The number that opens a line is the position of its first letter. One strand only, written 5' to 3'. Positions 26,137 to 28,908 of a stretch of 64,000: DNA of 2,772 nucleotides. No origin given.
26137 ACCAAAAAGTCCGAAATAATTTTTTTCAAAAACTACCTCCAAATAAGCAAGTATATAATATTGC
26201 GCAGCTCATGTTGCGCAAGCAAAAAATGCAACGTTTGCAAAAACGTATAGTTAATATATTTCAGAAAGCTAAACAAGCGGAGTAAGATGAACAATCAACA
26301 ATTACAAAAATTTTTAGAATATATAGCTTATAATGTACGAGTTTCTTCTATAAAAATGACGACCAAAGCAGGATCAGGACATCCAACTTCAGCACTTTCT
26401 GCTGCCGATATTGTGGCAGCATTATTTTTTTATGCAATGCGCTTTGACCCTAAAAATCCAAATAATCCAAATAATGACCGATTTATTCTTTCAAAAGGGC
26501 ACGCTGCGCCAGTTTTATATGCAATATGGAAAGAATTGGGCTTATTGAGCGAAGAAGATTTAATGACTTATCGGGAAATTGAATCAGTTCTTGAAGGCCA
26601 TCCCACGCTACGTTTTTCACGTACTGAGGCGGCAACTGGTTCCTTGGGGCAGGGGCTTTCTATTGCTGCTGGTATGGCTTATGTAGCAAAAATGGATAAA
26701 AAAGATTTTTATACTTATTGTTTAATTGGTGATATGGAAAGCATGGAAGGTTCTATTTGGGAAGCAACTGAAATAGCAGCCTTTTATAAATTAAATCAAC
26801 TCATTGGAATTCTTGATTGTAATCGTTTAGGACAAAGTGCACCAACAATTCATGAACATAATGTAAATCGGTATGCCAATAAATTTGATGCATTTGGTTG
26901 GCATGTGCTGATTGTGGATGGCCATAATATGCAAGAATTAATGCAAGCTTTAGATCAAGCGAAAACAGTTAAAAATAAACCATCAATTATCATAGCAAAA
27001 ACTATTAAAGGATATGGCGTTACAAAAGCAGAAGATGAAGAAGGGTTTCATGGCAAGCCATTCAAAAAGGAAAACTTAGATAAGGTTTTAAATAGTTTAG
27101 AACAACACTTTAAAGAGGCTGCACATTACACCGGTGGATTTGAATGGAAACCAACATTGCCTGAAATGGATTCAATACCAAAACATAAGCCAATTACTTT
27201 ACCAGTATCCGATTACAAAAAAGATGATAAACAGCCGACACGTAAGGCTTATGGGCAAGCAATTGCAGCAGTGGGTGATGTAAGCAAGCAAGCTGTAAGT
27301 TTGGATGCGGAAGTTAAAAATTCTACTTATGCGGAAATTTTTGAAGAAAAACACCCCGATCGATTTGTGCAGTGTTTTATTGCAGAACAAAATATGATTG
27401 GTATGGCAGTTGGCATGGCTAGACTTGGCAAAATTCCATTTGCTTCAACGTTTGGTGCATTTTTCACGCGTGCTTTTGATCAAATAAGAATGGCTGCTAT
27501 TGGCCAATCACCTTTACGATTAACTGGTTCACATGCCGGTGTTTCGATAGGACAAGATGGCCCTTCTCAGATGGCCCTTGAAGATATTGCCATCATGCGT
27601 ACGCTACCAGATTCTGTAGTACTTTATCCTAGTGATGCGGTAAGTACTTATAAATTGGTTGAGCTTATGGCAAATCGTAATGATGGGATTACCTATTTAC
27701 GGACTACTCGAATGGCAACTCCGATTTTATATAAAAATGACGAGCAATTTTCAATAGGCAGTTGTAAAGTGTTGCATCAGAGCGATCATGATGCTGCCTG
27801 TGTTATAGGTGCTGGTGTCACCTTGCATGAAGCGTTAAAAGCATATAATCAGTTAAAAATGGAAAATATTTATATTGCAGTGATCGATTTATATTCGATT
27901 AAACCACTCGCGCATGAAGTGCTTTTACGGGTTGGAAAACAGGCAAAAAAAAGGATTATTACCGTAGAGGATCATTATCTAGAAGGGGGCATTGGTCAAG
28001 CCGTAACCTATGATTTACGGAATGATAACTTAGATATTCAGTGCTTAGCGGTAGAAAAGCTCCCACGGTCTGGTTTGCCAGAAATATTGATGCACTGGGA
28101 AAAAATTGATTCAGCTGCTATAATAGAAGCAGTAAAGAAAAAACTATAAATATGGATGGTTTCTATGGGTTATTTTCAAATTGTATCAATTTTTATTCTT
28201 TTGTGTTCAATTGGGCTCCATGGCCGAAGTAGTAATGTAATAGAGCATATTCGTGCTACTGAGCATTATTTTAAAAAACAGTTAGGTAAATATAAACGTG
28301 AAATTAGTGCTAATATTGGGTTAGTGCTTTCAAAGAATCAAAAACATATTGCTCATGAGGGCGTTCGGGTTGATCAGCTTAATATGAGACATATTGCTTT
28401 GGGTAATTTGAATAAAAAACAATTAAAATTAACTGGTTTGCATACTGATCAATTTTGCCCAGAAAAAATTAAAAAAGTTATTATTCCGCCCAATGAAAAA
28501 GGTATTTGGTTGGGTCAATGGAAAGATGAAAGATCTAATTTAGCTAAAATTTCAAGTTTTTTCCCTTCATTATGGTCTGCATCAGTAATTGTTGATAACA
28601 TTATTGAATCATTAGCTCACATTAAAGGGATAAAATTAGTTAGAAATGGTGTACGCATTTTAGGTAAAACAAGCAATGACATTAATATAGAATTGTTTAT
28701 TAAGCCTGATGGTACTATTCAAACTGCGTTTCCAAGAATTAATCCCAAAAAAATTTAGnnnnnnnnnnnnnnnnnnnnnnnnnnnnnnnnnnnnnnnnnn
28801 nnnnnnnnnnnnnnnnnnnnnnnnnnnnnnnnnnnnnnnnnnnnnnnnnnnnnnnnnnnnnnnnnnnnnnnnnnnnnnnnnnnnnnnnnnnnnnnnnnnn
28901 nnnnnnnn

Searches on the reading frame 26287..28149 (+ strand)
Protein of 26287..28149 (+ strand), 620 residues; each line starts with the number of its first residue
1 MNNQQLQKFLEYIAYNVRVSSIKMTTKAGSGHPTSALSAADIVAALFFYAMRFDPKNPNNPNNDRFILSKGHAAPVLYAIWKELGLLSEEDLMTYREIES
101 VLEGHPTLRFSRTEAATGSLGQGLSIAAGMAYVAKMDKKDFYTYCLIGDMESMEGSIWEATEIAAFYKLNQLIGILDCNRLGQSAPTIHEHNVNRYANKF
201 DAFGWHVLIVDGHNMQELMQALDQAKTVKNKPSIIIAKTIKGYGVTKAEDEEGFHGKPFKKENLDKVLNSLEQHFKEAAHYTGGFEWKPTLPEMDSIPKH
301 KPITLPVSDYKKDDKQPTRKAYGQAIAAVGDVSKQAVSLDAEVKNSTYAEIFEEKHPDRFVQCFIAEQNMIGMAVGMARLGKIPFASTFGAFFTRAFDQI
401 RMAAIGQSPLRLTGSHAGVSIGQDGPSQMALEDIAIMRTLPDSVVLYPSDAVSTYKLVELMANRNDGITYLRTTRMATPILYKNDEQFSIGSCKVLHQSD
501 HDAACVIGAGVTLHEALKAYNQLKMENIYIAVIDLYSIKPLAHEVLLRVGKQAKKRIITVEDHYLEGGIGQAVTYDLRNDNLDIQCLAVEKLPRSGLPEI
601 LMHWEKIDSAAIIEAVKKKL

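Call 21: search_protein_families(library=pfam, proteins=[window:26287-28149:+], max_evalue=0.0001)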
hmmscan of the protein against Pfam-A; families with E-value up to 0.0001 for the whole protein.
window:26287-28149:+ (620 aa): 6 families
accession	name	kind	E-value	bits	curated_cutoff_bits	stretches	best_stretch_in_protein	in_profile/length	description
PF00456.26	Transketolase_N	-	2.1e-55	188.5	22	1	14-269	6-273/334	Transketolase, thiamine diphosphate binding domain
PF02779.29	Transket_pyr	-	1.7e-42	145.4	27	1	315-478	2-172/174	Transketolase, pyrimidine binding domain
PF02780.25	Transketolase_C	-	1.5e-17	64.1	25.9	1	495-609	3-121/124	Transketolase, C-terminal domain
PF00676.26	E1_dh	-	3.7e-12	46.3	22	1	116-244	99-229/300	Dehydrogenase E1 component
PF13292.11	DXP_synthase_N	-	3.1e-08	33.6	21.2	0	8-181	16-173/274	1-deoxy-D-xylulose-5-phosphate synthase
PF09364.15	XFP_N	-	3e-05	23.4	23.7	1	118-222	140-244/364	XFP N-terminal domain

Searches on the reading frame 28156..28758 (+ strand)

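Call 21: search_protein_families(library=pfam, proteins=[window:28156-28758:+], max_evalue=0.0001)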
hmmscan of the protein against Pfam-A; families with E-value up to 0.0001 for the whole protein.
window:28156-28758:+ (200 aa): 1 family
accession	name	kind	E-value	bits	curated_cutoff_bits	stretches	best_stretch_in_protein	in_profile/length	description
PF14436.11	EndoU_bacteria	-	4.2e-09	37.3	25.3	1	78-193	6-127/129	Bacterial EndoU nuclease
